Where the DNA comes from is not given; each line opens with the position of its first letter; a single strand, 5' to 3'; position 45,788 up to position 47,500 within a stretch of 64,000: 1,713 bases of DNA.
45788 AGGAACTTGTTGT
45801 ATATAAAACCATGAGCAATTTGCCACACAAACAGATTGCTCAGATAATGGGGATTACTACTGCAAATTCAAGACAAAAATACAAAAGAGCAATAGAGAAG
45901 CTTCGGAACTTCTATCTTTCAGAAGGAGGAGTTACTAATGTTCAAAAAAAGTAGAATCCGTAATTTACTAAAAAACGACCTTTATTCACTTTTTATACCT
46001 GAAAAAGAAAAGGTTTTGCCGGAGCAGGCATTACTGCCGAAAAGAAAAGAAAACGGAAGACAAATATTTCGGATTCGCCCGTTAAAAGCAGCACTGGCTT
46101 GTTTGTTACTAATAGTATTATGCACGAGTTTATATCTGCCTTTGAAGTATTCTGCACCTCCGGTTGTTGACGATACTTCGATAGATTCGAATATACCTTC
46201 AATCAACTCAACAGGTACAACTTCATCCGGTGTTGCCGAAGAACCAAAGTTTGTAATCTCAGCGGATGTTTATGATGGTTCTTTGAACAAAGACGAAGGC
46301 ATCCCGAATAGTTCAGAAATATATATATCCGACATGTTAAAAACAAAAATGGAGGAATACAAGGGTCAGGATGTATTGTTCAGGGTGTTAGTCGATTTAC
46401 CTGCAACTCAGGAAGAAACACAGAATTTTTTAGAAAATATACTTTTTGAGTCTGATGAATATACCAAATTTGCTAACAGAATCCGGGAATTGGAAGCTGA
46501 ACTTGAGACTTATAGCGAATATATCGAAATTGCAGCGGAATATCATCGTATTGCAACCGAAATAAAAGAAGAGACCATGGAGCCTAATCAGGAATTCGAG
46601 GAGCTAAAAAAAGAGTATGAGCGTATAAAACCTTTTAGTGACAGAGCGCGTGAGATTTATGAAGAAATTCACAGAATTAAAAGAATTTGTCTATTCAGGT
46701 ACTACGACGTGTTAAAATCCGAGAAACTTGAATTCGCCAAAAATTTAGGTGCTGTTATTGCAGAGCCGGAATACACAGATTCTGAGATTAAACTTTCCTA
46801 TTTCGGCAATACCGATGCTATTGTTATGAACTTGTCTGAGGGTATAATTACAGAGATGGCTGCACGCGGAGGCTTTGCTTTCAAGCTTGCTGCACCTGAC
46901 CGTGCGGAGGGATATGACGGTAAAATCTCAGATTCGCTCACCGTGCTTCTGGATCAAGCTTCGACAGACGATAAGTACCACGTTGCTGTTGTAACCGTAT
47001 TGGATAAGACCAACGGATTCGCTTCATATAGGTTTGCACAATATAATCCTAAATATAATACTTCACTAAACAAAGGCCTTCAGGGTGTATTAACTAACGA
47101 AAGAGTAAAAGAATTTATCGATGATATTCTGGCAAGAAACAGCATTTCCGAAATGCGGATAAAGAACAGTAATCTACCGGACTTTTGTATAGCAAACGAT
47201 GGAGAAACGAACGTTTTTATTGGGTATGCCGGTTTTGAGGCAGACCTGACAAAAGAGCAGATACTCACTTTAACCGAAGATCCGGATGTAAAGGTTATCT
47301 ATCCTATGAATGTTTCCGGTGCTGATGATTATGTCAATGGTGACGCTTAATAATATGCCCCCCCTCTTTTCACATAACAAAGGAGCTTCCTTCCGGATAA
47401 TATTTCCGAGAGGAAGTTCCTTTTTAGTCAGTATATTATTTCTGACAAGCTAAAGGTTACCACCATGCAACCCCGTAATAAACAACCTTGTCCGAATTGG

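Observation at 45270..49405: The anti-sigma ectodomain is built from two copies of the neighbouring subtilase's pro-region module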

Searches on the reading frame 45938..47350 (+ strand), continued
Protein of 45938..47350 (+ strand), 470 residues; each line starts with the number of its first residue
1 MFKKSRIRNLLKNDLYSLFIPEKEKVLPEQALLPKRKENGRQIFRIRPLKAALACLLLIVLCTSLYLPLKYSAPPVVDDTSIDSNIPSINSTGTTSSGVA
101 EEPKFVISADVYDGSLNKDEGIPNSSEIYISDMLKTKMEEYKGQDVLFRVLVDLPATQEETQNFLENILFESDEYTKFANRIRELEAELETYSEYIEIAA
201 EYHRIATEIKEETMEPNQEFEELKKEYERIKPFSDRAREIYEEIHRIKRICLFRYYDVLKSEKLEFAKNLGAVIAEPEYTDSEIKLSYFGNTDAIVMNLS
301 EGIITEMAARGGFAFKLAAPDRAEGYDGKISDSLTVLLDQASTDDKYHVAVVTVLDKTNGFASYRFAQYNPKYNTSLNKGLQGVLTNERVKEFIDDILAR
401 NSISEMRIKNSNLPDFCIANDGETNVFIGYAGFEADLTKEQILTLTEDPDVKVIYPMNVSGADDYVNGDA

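Call 36: fold_search(model_id=the predicted structure, library=pdb)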
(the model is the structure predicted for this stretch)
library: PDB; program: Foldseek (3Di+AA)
matches with E <= 10: 211; with E <= 0.001: 0
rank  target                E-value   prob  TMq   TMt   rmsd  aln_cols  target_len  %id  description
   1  8c4z_A                2.3e-01  0.25  0.09  0.32  10.5       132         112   11  ProteinT protease, inactive mutant S224A (released 2024-07-17)
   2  5ydg_A                2.9e-01  0.87  0.13  0.47   5.3       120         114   14  Crystal structure of the Arabidopsis thaliana chloroplast RNA editing factors 2(MORF2) (released 2017-12-20)
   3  5mpy_A                5.2e-01  0.69  0.14  0.55   6.7       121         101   13  Crystal structure of Arabidopsis thaliana RNA editing factor MORF9 (released 2017-02-22)
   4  5mpw_B                8.7e-01  0.60  0.14  0.49   4.8       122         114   13  Crystal structure of Arabidopsis thaliana RNA editing factor MORF1 (released 2017-02-22)
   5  6i69                  1.2e+00  0.14  0.11  0.38   9.3       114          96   13  Circular permutant of ribosomal protein S6, adding 5aa to C terminal of P97-3, L10A mutant (released 2019-11-27)
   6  5xns_A                1.2e+00  0.12  0.13  0.15  11.9       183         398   16  Crystal structure of the Smc head domain with an extended coiled coil bound to the C-terminal domain of ScpA derived f (released 2017-08-02)
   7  7w1m_A                1.2e+00  0.05  0.12  0.14  22.9       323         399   14  Cryo-EM structure of human cohesin-CTCF-DNA complex (released 2023-05-31)
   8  6njy_A                1.3e+00  0.05  0.12  0.20  12.9       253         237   10  Type IV CRISPR associated RNA endonuclease Cas6 - apo form (released 2019-07-10)
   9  1spb_P                1.5e+00  0.20  0.10  0.50   7.4       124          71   10  SUBTILISIN BPN' PROSEGMENT (77 RESIDUES) COMPLEXED WITH A MUTANT SUBTILISIN BPN' (266 RESIDUES). CRYSTAL PH 4.6. CRYST (released 1995-10-15)
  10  6i6e                  1.5e+00  0.11  0.11  0.37   7.7       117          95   13  Circular permutant of ribosomal protein S6, swap strand 1 , L10A mutant (released 2019-11-27)
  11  8gkp_J                1.5e+00  0.09  0.08  0.33  11.1       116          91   11  Crystal Structure Analysis of Aspergillus fumigatus alkaline protease (released 2023-11-01)
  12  4tko                  1.5e+00  0.04  0.10  0.14  32.5       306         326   12  Structure of the periplasmic adaptor protein EmrA (released 2014-07-09)
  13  8ywm_A                1.8e+00  0.05  0.09  0.06  10.6       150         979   15  The structure of ASFV DNA polymerase in editing state (released 2025-02-05)
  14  9qgy_G                1.8e+00  0.03  0.12  0.15  19.5       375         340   13  Structure of the YbjP lipoprotein bound to the MacAB-TolC tripartite efflux pump (released 2026-03-25)
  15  3afg_A                2.1e+00  0.25  0.13  0.12   8.4       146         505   10  Crystal structure of ProN-Tk-SP from Thermococcus kodakaraensis (released 2010-08-04)
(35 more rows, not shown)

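Call 62: find_related_loci(query=A6, collection=genome_contigs, flank=8000)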
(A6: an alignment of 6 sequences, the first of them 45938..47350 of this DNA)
Query A6 (470 aa) in genome_contigs; peptide patterns used: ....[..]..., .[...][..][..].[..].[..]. (x = any residue, [..] = any of these).
62 stretches matched a pattern; 2 encode a relative of the query (tblastn E <= 1e-3); 2 distinct loci.
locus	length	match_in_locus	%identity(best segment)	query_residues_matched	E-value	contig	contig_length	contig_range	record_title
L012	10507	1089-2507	47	1-469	1e-122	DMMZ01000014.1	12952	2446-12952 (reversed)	MAG TPA_asm: Clostridiales bacterium isolate UBA12491 contig_37371, whole genome shotgun sequence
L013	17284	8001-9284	42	8-459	4e-89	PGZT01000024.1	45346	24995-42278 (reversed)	MAG: Firmicutes bacterium HGW-Firmicutes-21 Ig3397_v2_scaffold_1457, whole genome shotgun sequence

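Call 63: find_homologous_proteins(query=A5, max_evalue=0.00001)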
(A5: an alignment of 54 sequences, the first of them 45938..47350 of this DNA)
Query A5 (54 sequences) (470 aa, profile of the alignment): 10 proteins with E <= 0.00001 among 8000 candidates.
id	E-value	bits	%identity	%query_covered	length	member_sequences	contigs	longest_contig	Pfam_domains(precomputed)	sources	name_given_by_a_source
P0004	7.4e-111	389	42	96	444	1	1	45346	PF05922.22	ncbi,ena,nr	ncbi:MAG: hypothetical protein CVU97_04325 [Firmicutes bacterium HGW-Firmicutes-21]|nr:MAG: hypothet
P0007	5.0e-107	376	33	97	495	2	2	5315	-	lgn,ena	-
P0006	5.4e-107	376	35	99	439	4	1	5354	-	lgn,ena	-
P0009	1.1e-106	375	31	79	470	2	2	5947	-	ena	-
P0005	1.2e-106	375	40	98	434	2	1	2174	-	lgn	-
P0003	2.4e-106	374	47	100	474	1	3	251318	-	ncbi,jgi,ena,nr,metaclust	ncbi:MAG: hypothetical protein A2Y15_08025 [Clostridiales bacterium GWF2_36_10]|nr:MAG: hypothetical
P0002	1.6e-103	365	49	99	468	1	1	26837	-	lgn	-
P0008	4.0e-86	307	31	75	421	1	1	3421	-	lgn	-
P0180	4.8e-61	225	28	29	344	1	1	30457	-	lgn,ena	-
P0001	2.9e-49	186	100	72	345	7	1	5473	-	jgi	-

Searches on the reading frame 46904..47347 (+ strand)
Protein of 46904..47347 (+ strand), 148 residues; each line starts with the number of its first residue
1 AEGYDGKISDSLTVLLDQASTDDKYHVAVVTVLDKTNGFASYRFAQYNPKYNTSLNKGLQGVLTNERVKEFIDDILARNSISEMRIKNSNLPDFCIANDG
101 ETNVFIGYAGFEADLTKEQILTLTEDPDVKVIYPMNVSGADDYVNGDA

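Call 54: search_protein_representatives(alignment_id=A3)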
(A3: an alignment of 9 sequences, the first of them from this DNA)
Query: 9 sequences, 150 profile positions. Proteins with E-value up to 0.001 (for the whole library): 69; up to 1e-10: 60; up to 1e-30: 20. The best 69 are listed.
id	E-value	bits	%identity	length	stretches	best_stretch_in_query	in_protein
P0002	5.1e-58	211.7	-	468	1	2-148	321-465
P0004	1.4e-56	206.9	-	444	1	2-150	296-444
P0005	1.1e-55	204.0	-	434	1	2-149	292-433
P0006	1.7e-54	200.2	-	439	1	1-150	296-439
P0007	8.0e-51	188.3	-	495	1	1-149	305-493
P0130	7.9e-50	185.1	-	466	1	2-148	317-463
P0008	1.4e-47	177.8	-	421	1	1-144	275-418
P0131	9.9e-38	145.8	-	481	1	2-141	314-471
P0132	1.7e-37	145.1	-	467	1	2-141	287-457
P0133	1.3e-36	142.1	-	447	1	3-141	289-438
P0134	3.7e-36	140.7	-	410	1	2-140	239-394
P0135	7.2e-36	139.7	-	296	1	2-143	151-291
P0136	3.3e-35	137.6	-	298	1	2-136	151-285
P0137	4.3e-34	134.0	-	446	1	2-141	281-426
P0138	1.7e-32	128.8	-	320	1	2-138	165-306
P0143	1.0e-30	123.0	-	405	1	2-140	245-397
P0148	1.3e-28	116.2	-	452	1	1-144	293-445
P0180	3.0e-12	63.1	-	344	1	2-138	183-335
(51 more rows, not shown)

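Call 64: find_encoding_contigs(protein=P0180, flank=7000, max_places=2)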
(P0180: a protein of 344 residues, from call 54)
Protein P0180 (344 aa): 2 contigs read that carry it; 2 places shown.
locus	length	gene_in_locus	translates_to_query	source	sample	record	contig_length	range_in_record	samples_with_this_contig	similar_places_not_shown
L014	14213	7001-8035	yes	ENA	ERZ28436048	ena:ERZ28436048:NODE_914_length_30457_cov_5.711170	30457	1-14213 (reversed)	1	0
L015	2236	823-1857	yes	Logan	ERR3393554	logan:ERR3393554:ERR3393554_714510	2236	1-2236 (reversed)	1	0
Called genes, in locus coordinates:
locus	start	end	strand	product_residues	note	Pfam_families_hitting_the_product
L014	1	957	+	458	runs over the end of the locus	PF00682:HMGL-like, PF22617:HCS_D2 (faint)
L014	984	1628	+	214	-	PF00392:GntR, PF07729:FCD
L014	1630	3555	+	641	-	PF00330:Aconitase, PF00694:Aconitase_C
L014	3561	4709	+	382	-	PF00180:Iso_dh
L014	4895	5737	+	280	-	PF03372:Exo_endo_phos (weak)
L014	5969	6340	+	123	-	-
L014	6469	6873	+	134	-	PF04151:PPC (weak)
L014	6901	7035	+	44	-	-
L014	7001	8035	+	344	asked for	-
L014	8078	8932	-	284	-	PF04055:Radical_SAM, PF13186:SPASM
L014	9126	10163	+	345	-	PF03444:WHD_HrcA (faint), PF01628:HrcA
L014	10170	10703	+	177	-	PF01025:GrpE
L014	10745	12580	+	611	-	PF00012:HSP70, PF06723:MreB_Mbl, PF00012:HSP70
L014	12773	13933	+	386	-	PF00226:DnaJ, PF01556:DnaJ_C, PF27659:CHP02642 (faint), PF00684:DnaJ_CXXCXGXG, PF15777:Anti-TRAP (faint), PF27439:DnaJ_C_2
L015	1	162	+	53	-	?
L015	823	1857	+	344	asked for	-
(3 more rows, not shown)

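Call 65: find_encoding_contigs(protein=P0136, flank=7000, max_places=2)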
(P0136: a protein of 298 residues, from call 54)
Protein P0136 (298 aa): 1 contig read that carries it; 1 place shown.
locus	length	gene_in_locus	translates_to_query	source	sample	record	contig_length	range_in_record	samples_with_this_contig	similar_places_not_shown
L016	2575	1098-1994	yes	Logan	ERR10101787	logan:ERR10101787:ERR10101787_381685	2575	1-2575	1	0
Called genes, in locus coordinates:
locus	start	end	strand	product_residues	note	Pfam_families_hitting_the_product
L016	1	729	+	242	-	?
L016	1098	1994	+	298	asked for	-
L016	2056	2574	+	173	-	?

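Call 68: find_encoding_contigs(protein=P0143, flank=7000, max_places=3)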
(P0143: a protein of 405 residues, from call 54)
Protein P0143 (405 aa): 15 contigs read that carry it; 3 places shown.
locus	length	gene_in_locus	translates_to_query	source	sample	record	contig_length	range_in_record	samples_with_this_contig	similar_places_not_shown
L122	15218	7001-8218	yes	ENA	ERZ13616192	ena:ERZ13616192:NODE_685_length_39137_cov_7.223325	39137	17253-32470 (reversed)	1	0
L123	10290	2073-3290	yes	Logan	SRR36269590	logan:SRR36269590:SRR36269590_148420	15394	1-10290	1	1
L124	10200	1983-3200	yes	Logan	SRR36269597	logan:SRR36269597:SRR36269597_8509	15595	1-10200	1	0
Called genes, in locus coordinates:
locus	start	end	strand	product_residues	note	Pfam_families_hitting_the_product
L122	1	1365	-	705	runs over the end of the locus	PF09371:Tex_N, PF22706:Tex_central_region, PF14639:YqgF, PF16921:Tex_YqgF, PF12836:HHH_3, PF17674:HHH_9, PF00575:S1, PF23459:S1_RRP5, +1 more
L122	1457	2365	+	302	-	PF02557:VanY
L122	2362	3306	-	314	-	PF01244:Peptidase_M19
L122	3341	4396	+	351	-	PF01321:Creatinase_N, PF00557:Peptidase_M24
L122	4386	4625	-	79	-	-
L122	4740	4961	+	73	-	PF13560:HTH_31, PF12844:HTH_19, PF01381:HTH_3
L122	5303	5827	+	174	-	PF04542:Sigma70_r2, PF08281:Sigma70_r4_2 (weak), PF04545:Sigma70_r4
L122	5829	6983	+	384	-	-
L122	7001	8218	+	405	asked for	-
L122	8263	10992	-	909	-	PF13802:Gal_mutarotas_2, PF01055:Glyco_hydro_31_2nd, PF21365:Glyco_hydro_31_3rd, PF17137:DUF5110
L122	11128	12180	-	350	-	PF07501:G5, PF06725:3D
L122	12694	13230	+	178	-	PF00156:Pribosyltran, PF14681:UPRTase (weak)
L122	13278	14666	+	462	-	PF00860:Xan_ur_permease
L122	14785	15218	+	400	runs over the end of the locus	PF07690:MFS_1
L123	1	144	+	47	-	?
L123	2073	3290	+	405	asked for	-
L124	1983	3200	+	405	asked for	-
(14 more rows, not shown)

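Call 69: find_encoding_contigs(protein=P0148, flank=7000, max_places=3)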
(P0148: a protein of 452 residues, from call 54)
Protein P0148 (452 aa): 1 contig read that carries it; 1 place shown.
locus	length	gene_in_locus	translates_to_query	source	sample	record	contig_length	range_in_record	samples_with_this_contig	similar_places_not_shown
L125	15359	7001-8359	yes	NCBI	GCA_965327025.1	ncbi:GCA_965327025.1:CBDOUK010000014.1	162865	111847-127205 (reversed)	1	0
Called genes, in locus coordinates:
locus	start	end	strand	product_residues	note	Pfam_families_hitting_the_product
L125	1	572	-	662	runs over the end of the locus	PF02415:Chlam_PMP (faint), PF00196:GerE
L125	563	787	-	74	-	PF13560:HTH_31 (weak), PF01381:HTH_3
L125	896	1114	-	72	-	PF02275:CBAH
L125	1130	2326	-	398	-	PF10509:GalKase_gal_bdg, PF00288:GHMP_kinases_N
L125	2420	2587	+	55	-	-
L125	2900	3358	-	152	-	PF18143:HAD_SAK_2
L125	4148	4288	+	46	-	-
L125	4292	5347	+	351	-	-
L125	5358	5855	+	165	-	PF04542:Sigma70_r2, PF08281:Sigma70_r4_2 (weak)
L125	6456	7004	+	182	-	PF04542:Sigma70_r2, PF08281:Sigma70_r4_2, PF04545:Sigma70_r4 (weak)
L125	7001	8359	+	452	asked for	-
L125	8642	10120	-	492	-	PF01336:tRNA_anti-codon, PF00152:tRNA-synt_2, PF01409:tRNA-synt_2d (faint)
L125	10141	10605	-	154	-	PF03449:GreA_GreB_N, PF01272:GreA_GreB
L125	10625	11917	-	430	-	PF22694:CtpB_N-like, PF13180:PDZ_2, PF17820:PDZ_6, PF03572:Peptidase_S41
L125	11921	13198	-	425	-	PF01551:Peptidase_M23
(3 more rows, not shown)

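Call 88: search_solved_structures(query=A3, max_evalue=10)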
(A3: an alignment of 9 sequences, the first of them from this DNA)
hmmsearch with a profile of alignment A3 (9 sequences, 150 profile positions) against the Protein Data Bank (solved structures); distinct sequences matched with E-value up to 10: 6.
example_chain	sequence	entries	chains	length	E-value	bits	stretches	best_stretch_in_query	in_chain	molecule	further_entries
8jmw_A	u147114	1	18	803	0.015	18.6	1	90-146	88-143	S8 family serine peptidase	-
5oln_A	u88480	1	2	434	0.34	14.2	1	110-136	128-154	Pyrimidine-nucleoside phosphorylase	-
8vis_A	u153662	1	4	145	0.35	14.1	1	33-90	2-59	Transmembrane protease serine 11D non-catalytic chain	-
8adn_N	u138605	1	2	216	0.48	13.7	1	64-106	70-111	Proteasome subunit beta type-1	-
6clz_B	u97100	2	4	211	0.55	13.5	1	49-77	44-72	Apolipoprotein A-I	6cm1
5ep8_A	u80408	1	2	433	0.72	13.1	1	110-136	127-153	Pyrimidine-nucleoside phosphorylase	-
